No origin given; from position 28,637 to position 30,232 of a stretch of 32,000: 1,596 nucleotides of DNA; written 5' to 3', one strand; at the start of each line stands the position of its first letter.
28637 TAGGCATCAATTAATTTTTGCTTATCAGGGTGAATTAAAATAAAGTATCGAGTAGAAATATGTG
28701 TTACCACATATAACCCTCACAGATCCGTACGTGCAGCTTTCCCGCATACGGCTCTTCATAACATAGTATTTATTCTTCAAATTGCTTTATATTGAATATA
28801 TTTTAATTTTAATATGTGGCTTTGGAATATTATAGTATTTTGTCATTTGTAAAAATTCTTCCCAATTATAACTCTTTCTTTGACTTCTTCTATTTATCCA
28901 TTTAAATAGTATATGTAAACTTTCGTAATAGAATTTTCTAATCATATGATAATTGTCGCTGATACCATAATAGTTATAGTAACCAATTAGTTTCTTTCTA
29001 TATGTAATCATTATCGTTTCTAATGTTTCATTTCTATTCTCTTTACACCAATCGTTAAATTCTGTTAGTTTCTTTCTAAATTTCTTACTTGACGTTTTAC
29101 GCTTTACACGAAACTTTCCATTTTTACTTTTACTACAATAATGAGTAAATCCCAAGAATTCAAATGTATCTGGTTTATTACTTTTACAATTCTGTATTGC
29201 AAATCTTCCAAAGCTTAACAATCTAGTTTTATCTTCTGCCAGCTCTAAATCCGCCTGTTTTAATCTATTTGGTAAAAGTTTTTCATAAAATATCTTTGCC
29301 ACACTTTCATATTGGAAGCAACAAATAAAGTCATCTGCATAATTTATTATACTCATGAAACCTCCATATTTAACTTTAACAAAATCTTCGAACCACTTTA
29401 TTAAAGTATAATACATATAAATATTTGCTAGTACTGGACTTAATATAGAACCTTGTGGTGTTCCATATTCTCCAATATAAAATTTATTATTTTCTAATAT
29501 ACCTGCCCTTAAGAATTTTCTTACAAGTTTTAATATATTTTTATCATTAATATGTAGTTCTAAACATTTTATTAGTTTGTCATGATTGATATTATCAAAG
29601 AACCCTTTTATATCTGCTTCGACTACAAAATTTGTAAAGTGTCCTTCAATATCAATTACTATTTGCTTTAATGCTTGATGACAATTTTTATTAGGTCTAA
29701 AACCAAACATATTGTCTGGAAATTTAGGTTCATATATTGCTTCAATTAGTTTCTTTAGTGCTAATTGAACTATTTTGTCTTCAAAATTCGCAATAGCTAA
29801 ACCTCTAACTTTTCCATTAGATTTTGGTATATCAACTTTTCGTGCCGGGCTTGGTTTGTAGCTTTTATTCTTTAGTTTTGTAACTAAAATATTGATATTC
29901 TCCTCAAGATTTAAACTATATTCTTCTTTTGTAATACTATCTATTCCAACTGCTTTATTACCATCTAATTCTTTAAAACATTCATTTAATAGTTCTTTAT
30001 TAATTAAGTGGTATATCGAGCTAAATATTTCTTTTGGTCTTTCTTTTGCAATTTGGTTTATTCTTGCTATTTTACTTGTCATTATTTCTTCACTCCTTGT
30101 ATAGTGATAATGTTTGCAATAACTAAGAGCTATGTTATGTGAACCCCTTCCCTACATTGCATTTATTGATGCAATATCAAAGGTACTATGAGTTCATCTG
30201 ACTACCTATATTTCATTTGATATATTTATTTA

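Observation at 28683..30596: A group II intron splits the YMDD catalytic box of a DGR reverse transcriptase (a retroelement nested in a retroelement)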

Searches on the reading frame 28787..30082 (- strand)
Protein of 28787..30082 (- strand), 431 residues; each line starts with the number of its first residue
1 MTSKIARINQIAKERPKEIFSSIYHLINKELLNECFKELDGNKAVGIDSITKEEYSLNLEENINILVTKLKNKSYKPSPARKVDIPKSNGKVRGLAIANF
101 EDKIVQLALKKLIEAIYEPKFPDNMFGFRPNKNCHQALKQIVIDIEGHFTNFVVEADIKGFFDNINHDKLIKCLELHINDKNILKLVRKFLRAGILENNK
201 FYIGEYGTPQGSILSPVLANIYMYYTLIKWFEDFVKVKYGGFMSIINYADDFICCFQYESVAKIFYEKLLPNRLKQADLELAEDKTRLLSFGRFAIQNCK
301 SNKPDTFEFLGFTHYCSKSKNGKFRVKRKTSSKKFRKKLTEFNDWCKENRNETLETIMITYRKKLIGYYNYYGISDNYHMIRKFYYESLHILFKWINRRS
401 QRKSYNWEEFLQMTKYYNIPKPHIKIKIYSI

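Call 7: search_protein_families(library=pfam, proteins=[window:28787-30082:-], max_evalue=0.01)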
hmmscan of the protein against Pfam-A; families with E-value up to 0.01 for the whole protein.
window:28787-30082:- (431 aa): 2 families
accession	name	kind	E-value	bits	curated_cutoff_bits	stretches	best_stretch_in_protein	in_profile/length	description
PF00078.32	RVT_1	-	2e-34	119.5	29.6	1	85-313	1-204/205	Reverse transcriptase (RNA-dependent DNA polymerase)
PF08388.16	GIIM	-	0.00068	20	23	1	333-407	2-74/80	Group II intron, maturase-specific domain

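Call 8: search_protein_families(library=ncbifam, proteins=[window:28787-30082:-], max_evalue=0.01)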
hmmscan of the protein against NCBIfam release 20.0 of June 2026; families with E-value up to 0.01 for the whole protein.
window:28787-30082:- (431 aa): 5 families
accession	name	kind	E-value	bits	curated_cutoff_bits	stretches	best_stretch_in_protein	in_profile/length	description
TIGR04416.1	group_II_RT_mat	equivalog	2.9e-98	329.2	300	1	30-399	2-352/353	group II intron reverse transcriptase/maturase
NF041746.1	Drt2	equivalog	2e-18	66.8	390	2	193-379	212-386/416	antiviral reverse transcriptase Drt2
NF041747.1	Drt3a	equivalog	4.9e-17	62.3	200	1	29-354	8-309/412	antiviral reverse transcriptase Drt3a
NF038233.2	retron_St85_RT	exception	3.5e-12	46.2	235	1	73-255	17-181/289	retron St85 family RNA-directed DNA polymerase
NF042941.1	Retron_TIR_antiphage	equivalog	1.4e-07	30.6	600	1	81-301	30-228/464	TIR domain-containing anti-phage reverse transcriptase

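Call 17: find_encoding_contigs(protein=window:28787-30082:-, flank=10000, max_places=10)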
Protein window:28787-30082:- (431 aa): 7 contigs read that carry it; 3 places shown.
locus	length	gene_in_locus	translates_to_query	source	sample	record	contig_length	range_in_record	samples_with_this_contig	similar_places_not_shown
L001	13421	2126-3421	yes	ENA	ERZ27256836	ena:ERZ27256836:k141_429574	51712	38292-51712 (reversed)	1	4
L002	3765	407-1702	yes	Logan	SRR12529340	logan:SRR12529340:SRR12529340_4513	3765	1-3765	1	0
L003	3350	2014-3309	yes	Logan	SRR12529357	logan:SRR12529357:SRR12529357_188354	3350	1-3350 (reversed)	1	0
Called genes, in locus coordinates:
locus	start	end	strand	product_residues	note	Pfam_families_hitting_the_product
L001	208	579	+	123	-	-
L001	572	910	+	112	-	-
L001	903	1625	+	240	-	PF00078:RVT_1 (weak)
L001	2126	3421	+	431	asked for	PF00078:RVT_1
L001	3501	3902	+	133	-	-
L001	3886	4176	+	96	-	-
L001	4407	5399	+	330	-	PF01368:DHH, PF02272:DHHA1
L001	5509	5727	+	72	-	-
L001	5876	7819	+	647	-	PF01554:MatE, PF13189:Cytidylate_kin2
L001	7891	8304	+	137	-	PF01741:MscL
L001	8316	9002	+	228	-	PF01863:YgjP-like, PF10263:SprT-like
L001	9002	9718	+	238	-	PF22435:MRM3-like_sub_bind, PF00588:SpoU_methylase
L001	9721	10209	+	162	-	PF01782:RimM, PF05239:PRC (weak), PF24986:PRC_RimM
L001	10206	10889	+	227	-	PF01746:tRNA_m1G_MT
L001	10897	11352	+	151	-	-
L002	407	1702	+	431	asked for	PF00078:RVT_1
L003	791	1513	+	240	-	PF00078:RVT_1 (weak)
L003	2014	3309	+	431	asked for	PF00078:RVT_1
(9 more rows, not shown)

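Call 25: find_homologous_proteins(query=window:28787-30082:-, max_evalue=1e-30)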
Query window:28787-30082:- (431 aa): 7967 proteins with E <= 1e-30 among 8000 candidates; the best 120 are listed.
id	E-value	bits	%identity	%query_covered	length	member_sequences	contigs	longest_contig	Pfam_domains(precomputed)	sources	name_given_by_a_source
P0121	8.6e-265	896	90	100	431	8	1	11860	PF00078.33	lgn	-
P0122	1.2e-237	807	80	100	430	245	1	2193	PF00078.33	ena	-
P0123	2.9e-227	773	77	100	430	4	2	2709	PF00078.33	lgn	-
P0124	1.1e-226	771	77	100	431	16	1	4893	PF00078.33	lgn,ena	-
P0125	1.3e-224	764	77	100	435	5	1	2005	PF00078.33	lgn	-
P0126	8.2e-224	761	77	100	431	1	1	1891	PF00078.33,PF08388.17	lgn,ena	-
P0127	3.3e-223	759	77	100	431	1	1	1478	PF00078.33,PF08388.17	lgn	-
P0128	4.2e-222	756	77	100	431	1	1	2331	PF00078.33,PF08388.17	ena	-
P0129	1.0e-221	754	76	100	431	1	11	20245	PF00078.33,PF08388.17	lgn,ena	-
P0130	3.4e-221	753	77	100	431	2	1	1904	PF00078.33,PF08388.17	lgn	-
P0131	5.6e-221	752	77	100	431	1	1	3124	PF00078.33,PF08388.17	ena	-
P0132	6.1e-221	752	76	100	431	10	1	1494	PF00078.33,PF08388.17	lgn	-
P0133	7.5e-221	752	76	100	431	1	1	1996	PF00078.33,PF08388.17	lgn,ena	-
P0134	4.0e-220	749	76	100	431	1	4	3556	PF00078.33,PF08388.17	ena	-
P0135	8.8e-220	748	76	100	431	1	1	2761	PF00078.33,PF08388.17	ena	-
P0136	9.4e-220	748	76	100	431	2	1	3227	PF00078.33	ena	-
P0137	1.8e-219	747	75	100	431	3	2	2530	PF00078.33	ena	-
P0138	1.9e-219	747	76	100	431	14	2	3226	PF00078.33,PF08388.17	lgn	-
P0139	8.8e-214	728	75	100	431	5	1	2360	PF00078.33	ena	-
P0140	6.6e-213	725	73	100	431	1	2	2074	PF00078.33,PF08388.17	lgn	-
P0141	6.6e-213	725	74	100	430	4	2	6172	PF00078.33,PF08388.17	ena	-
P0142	2.6e-211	720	73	100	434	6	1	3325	PF00078.33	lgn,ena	-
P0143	5.0e-207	706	73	99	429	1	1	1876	PF00078.33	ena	-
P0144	4.6e-205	700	71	100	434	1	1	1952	PF00078.33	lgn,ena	-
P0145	7.0e-204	696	69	100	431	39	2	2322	PF00078.33,PF08388.17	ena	-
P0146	1.2e-203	695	70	100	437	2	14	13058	PF00078.33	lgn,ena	-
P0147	1.4e-203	695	71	100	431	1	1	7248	PF00078.33,PF08388.17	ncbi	-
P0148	6.1e-198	676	69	100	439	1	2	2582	PF00078.33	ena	-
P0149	6.3e-198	676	69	100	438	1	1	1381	PF00078.33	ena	-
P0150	1.8e-197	675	69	100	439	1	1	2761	PF00078.33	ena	-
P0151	4.0e-197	673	66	100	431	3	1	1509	PF00078.33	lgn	-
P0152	3.8e-196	670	68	100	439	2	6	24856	PF00078.33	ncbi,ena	-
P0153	1.3e-194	665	68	100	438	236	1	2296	PF00078.33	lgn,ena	-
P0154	2.2e-194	664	68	100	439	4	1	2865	PF00078.33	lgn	-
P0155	3.0e-194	664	69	100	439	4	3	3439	PF00078.33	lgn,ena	-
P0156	1.1e-191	655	68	100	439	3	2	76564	PF00078.33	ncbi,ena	-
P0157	8.6e-191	653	64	100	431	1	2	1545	PF00078.33,PF08388.17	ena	-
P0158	1.9e-189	648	66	100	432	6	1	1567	PF00078.33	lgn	-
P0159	7.2e-188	643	65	100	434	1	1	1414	PF00078.33,PF08388.17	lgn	-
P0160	9.0e-188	643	65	100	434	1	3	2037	PF00078.33,PF08388.17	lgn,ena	-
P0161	1.3e-187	642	66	100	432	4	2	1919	PF00078.33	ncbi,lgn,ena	-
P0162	1.5e-187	642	64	100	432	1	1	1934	PF00078.33,PF08388.17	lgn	-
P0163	2.9e-187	641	66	100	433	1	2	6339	PF00078.33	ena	-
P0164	2.9e-187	641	65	100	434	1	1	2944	PF00078.33,PF08388.17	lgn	-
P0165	3.5e-187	641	65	100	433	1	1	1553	PF00078.33,PF08388.17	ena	-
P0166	6.4e-187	640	65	100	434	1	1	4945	PF00078.33,PF08388.17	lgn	-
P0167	7.8e-187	640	67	100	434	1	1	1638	PF00078.33,PF08388.17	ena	-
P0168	1.1e-186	639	65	100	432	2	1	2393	PF00078.33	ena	-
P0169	1.1e-186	639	65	100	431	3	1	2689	PF00078.33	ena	-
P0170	3.0e-186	638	63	100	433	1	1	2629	PF00078.33,PF08388.17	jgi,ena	-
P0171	6.7e-186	636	66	100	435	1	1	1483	PF00078.33,PF08388.17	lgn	-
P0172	1.8e-185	635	64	100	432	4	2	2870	PF00078.33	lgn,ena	-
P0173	2.0e-185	635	66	100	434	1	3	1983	PF00078.33,PF08388.17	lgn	-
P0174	2.6e-185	634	65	100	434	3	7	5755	PF00078.33,PF08388.17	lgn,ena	-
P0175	7.2e-185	633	67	100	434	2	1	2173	PF00078.33,PF08388.17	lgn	-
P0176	1.0e-184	633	66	100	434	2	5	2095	PF00078.33,PF08388.17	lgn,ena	-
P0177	1.6e-184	632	64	100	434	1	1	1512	PF00078.33,PF08388.17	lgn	-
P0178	3.0e-184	631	65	100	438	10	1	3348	PF00078.33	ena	-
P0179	5.6e-184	630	65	100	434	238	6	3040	PF00078.33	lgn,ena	-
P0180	6.7e-184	630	64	100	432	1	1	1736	PF00078.33,PF08388.17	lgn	-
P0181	8.5e-184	630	65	100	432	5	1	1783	PF00078.33,PF08388.17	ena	-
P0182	1.4e-183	629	64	100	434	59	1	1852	PF00078.33,PF08388.17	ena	-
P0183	1.4e-183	629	64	100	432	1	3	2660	PF00078.33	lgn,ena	-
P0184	1.9e-183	628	66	100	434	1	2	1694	PF00078.33,PF08388.17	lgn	-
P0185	2.2e-183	628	65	99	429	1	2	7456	PF00078.33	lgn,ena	-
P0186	3.5e-183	627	65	100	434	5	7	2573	PF00078.33,PF08388.17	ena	-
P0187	4.0e-183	627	65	100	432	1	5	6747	PF00078.33,PF08388.17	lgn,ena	-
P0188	4.0e-183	627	65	100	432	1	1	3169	PF00078.33,PF08388.17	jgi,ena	-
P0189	5.3e-183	627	65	100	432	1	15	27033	PF00078.33,PF08388.17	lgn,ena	-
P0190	6.3e-183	627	64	100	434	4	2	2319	PF00078.33,PF08388.17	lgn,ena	-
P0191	6.8e-183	627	65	100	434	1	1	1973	PF00078.33,PF08388.17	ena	-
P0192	9.4e-183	626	65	100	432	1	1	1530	PF00078.33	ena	-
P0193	1.3e-182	626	64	100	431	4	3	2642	PF00078.33,PF08388.17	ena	-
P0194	2.2e-182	625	65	100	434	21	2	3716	PF00078.33,PF08388.17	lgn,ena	-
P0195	3.7e-182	624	65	100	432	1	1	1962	PF00078.33,PF08388.17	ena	-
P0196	4.9e-182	624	63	100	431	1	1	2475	PF00078.33,PF08388.17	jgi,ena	-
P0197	6.7e-182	623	64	100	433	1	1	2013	PF00078.33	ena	-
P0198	7.6e-182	623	65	100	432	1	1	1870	PF00078.33,PF08388.17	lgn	-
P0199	9.0e-182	623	64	100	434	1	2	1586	PF00078.33,PF08388.17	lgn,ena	-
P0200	9.3e-182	623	64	100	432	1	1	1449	PF00078.33,PF08388.17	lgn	-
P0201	1.2e-181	622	64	100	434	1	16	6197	PF00078.33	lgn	-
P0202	1.5e-181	622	64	100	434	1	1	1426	PF00078.33,PF08388.17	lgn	-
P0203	1.8e-181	622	64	99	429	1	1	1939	PF00078.33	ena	-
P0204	1.9e-181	622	65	100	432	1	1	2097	PF00078.33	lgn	-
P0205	2.4e-181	621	64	100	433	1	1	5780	PF00078.33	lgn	-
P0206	2.7e-181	621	63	100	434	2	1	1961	PF00078.33,PF08388.17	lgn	-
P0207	3.2e-181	621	66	99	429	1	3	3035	PF00078.33,PF08388.17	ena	-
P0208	4.4e-181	621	65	99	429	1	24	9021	PF00078.33,PF08388.17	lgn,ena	-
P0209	4.7e-181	620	65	99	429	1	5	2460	PF00078.33,PF08388.17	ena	-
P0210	4.9e-181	620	65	99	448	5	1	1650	PF00078.33,PF08388.17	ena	-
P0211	5.3e-181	620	65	99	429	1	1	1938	PF00078.33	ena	-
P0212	5.8e-181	620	66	99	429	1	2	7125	PF00078.33,PF08388.17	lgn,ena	-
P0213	5.9e-181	620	65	99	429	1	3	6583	PF00078.33,PF08388.17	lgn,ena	-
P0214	1.0e-180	619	64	99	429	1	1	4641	PF00078.33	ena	-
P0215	1.0e-180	619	65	99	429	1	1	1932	PF00078.33,PF08388.17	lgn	-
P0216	1.2e-180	619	63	100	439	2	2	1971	PF00078.33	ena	-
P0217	1.2e-180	619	64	99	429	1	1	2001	PF00078.33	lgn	-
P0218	1.2e-180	619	64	100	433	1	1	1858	PF00078.33,PF08388.17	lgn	-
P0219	1.5e-180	619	64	100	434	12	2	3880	PF00078.33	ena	-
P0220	1.8e-180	619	63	100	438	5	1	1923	PF00078.33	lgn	-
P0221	1.9e-180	618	65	99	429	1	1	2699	PF00078.33,PF08388.17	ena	-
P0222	2.2e-180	618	65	99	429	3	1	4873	PF00078.33,PF08388.17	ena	-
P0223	2.2e-180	618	63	100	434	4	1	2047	PF00078.33,PF08388.17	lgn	-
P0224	2.4e-180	618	65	99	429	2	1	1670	PF00078.33,PF08388.17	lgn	-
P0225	2.6e-180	618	64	100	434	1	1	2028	PF00078.33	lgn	-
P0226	3.1e-180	618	63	100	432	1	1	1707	PF00078.33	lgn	-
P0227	3.1e-180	618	65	99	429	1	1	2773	PF00078.33,PF08388.17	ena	-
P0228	3.4e-180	618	65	100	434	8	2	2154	PF00078.33,PF08388.17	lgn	-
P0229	3.6e-180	618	63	100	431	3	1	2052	PF00078.33,PF08388.17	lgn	-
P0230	5.1e-180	617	65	100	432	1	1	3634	PF00078.33,PF08388.17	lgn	-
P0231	6.0e-180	617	64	100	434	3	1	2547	PF00078.33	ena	-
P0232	6.3e-180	617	65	99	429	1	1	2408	PF00078.33,PF08388.17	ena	-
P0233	7.4e-180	617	65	99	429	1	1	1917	PF00078.33,PF08388.17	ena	-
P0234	1.2e-179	616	65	100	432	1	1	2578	PF00078.33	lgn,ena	-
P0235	1.2e-179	616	65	99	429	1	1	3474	PF00078.33,PF08388.17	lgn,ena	-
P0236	1.4e-179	616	64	100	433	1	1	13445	PF00078.33,PF08388.17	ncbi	-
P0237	1.4e-179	616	63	100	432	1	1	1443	PF00078.33,PF08388.17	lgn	-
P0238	1.6e-179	615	66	100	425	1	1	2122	PF00078.33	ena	-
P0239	1.7e-179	615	63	100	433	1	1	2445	PF00078.33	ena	-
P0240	1.8e-179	615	65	100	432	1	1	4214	PF00078.33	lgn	-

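Call 26: list_cluster_members(proteins=[window:28787-30082:-, window:30583-31305:-, window:28306-28707:-, window:26809-27801:-, window:31629-32000:-])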
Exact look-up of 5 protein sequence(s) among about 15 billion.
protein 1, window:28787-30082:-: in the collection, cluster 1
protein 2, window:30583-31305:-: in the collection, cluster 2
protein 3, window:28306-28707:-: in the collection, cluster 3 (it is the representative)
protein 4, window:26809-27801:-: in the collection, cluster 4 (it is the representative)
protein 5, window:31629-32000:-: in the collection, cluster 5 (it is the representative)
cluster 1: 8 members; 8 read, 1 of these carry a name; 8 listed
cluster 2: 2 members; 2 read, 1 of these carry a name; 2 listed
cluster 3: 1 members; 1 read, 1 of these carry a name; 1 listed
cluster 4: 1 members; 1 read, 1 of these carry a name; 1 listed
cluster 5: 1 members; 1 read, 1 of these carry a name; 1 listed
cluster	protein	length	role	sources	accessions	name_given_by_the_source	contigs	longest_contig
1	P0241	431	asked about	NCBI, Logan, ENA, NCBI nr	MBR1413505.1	MAG: group II intron reverse transcriptase/maturase [Bacilli bacterium] | group II intron reverse transcriptase/maturase [Bacilli bacterium]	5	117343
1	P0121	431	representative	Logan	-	-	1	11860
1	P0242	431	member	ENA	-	-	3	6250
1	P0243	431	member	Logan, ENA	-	-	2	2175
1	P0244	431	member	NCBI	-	-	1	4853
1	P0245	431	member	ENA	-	-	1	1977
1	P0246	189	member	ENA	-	-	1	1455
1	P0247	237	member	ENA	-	-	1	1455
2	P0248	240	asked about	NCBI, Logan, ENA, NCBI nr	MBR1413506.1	MAG: hypothetical protein IJ574_02400 [Bacilli bacterium] | hypothetical protein [Bacilli bacterium]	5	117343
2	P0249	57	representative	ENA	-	-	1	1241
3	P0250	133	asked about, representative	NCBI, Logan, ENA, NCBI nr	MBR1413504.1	MAG: hypothetical protein IJ574_02390 [Bacilli bacterium] | hypothetical protein [Bacilli bacterium]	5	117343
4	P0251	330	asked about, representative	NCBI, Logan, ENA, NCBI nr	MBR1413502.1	MAG: DHH family phosphoesterase [Bacilli bacterium] | DHH family phosphoesterase [Bacilli bacterium]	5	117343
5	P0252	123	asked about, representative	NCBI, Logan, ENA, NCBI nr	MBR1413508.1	MAG: hypothetical protein IJ574_02410 [Bacilli bacterium] | hypothetical protein [Bacilli bacterium]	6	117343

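Call 31: find_related_loci(query=window:28787-30082:-, collection=genome_contigs, flank=4000)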
Query window:28787-30082:- (431 aa) in genome_contigs; peptide patterns used: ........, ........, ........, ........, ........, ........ (x = any residue, [..] = any of these).
290 stretches matched a pattern; 269 encode a relative of the query (tblastn E <= 1e-3); the best 80 are kept; 80 distinct loci.
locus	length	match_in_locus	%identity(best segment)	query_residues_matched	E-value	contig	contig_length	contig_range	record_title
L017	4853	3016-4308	89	1-431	0e+0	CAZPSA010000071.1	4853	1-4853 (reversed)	MAG TPA_asm: uncultured Clostridium sp. isolate SRP313737_co1_171 genome assembly, contig: NODE_23608_length_4853_cov_11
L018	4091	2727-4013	82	1-429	0e+0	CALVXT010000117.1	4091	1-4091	MAG: uncultured Bacilli bacterium isolate BRZ_EG__bin5 genome assembly, contig: BRZ_EG__NODE_28664_length_4091_cov_6.197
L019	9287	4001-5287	68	1-429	0e+0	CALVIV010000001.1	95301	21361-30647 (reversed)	MAG: uncultured Bacilli bacterium isolate BRZ_IG__bin14 genome assembly, contig: BRZ_IG__NODE_202_length_95301_cov_46.45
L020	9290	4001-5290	68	1-430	0e+0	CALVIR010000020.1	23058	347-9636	MAG: uncultured Bacilli bacterium isolate BRZ_HM__bin47 genome assembly, contig: BRZ_HM__NODE_2131_length_23058_cov_9.95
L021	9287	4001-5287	68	1-429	0e+0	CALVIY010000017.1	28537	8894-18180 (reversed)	MAG: uncultured Bacilli bacterium isolate BRZ_N__bin132 genome assembly, contig: BRZ_N__NODE_3778_length_28537_cov_28.29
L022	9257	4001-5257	43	1-424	3e-107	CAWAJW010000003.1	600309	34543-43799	MAG: uncultured Bacteroidetes bacterium isolate MFD02416.bin.1.337 genome assembly, contig: contig_16080, whole genome s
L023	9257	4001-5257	44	1-424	2e-106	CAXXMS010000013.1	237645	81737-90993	MAG: Victivallales bacterium isolate d8e49a7d-28d4-4d0c-9e9d-00e207667c8a genome assembly, contig: contig_13, whole geno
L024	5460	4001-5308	41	1-430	8e-105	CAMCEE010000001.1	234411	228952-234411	MAG: uncultured Bacillales bacterium isolate SRR17382102_bin.45_metaWRAP_v1.3_MAG genome assembly, contig: ERZ10544608.1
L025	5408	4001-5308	41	1-430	9e-105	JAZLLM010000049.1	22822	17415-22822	MAG: Bacilli bacterium isolate T1900044957_TA20190013.MAGScoT_cleanbin_000037 SGB_3856_k141_607676, whole genome shotgun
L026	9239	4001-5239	43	1-424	8e-104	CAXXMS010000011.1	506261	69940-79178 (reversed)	MAG: Victivallales bacterium isolate d8e49a7d-28d4-4d0c-9e9d-00e207667c8a genome assembly, contig: contig_11, whole geno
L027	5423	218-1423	43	20-429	3e-103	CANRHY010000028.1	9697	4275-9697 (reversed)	MAG: uncultured Bacilli bacterium isolate Lapin-022__bin86 genome assembly, contig: Lapin-022__NODE_7118_length_9697_cov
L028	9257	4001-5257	44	1-424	2e-101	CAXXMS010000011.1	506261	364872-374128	MAG: Victivallales bacterium isolate d8e49a7d-28d4-4d0c-9e9d-00e207667c8a genome assembly, contig: contig_11, whole geno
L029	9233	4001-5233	41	12-426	1e-99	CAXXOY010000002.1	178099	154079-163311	MAG: uncultured Desulfosarcina sp. isolate d456532c-4aeb-4088-96b6-462b3856a84e genome assembly, contig: contig_2, whole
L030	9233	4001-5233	41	12-426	1e-99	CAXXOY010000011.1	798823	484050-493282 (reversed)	MAG: uncultured Desulfosarcina sp. isolate d456532c-4aeb-4088-96b6-462b3856a84e genome assembly, contig: contig_11, whol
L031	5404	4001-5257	39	1-424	5e-96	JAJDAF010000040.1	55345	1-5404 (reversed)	MAG: candidate division KSB1 bacterium isolate OFTM356 OFTM356_39, whole genome shotgun sequence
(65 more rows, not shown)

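Call 43: search_solved_structures(query=window:28787-30082:-, max_evalue=1e-10)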
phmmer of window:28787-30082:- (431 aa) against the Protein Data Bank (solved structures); distinct sequences matched with E-value up to 1e-10: 8.
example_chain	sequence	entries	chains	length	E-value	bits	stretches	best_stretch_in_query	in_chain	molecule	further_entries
5g2x_C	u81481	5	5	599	1.6e-46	162.4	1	5-225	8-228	GROUP II INTRON-ENCODED PROTEIN LTRA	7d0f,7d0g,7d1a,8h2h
7uim_D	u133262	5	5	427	6.8e-42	147.1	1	25-374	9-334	Group II intron reverse transcriptase/maturase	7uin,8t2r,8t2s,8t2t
5hhj_A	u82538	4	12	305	2.8e-40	141.8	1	19-259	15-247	Retron-type reverse transcriptase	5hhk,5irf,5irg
5hhl_A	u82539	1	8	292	5.1e-40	140.9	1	25-259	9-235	Retron-type reverse transcriptase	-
6ar1_A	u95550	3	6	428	4.8e-35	124.6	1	29-223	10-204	GsI-IIC RT | Trt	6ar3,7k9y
6me0_C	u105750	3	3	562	1.6e-32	116.2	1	35-410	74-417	Maturase reverse transcriptase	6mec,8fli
9ioa_A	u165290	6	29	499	1.3e-11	47.3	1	65-317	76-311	RNA-dependent DNA polymerase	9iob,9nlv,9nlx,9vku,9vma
7kft_D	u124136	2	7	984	8.4e-11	44.7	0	44-291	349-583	Cas6-RT-Cas1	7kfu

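Call 58: find_encoding_contigs(protein=P0129, flank=3000, max_places=10)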
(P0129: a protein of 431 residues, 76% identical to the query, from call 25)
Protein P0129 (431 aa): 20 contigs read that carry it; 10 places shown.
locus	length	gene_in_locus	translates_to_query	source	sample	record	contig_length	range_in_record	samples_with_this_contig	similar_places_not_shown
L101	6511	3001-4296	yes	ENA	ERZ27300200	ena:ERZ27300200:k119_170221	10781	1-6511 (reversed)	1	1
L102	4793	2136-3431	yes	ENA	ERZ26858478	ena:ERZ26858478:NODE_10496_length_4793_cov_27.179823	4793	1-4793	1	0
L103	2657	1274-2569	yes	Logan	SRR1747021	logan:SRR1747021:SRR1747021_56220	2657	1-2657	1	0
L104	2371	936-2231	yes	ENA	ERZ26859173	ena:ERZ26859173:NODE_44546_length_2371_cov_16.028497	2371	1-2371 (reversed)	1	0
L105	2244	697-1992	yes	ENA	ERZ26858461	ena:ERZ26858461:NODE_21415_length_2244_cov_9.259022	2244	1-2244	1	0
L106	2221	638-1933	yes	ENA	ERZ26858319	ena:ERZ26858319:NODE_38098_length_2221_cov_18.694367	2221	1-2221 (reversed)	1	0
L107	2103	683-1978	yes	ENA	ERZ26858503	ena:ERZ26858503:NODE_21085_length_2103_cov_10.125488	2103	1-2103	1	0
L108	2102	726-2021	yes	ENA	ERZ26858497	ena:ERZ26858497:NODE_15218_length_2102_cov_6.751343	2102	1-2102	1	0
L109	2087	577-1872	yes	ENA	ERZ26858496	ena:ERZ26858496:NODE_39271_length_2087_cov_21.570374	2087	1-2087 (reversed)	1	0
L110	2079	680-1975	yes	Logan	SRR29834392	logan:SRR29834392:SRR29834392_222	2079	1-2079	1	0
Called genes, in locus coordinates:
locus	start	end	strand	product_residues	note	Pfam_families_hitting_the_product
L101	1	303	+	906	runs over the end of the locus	-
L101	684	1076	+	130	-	PF01624:MutS_I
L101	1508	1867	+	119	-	PF22296:bAvd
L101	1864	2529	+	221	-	PF00078:RVT_1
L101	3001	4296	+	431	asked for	PF00078:RVT_1, PF08388:GIIM (weak)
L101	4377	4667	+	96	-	-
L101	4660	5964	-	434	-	PF01943:Polysacc_synt, PF03023:MurJ (weak), PF01554:MatE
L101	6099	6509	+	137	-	?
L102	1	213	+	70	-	?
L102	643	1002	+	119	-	PF22296:bAvd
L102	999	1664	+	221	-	PF00078:RVT_1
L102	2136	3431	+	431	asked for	PF00078:RVT_1, PF08388:GIIM (weak)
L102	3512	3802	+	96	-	-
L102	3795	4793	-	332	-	?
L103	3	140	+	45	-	?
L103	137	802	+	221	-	PF00078:RVT_1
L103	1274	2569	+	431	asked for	PF00078:RVT_1, PF08388:GIIM (weak)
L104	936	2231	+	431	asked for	PF00078:RVT_1, PF08388:GIIM (weak)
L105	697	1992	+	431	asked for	PF00078:RVT_1, PF08388:GIIM (weak)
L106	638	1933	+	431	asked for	PF00078:RVT_1, PF08388:GIIM (weak)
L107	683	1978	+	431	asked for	PF00078:RVT_1, PF08388:GIIM (weak)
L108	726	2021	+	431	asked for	PF00078:RVT_1, PF08388:GIIM (weak)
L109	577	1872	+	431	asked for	PF00078:RVT_1, PF08388:GIIM (weak)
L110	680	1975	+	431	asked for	PF00078:RVT_1, PF08388:GIIM (weak)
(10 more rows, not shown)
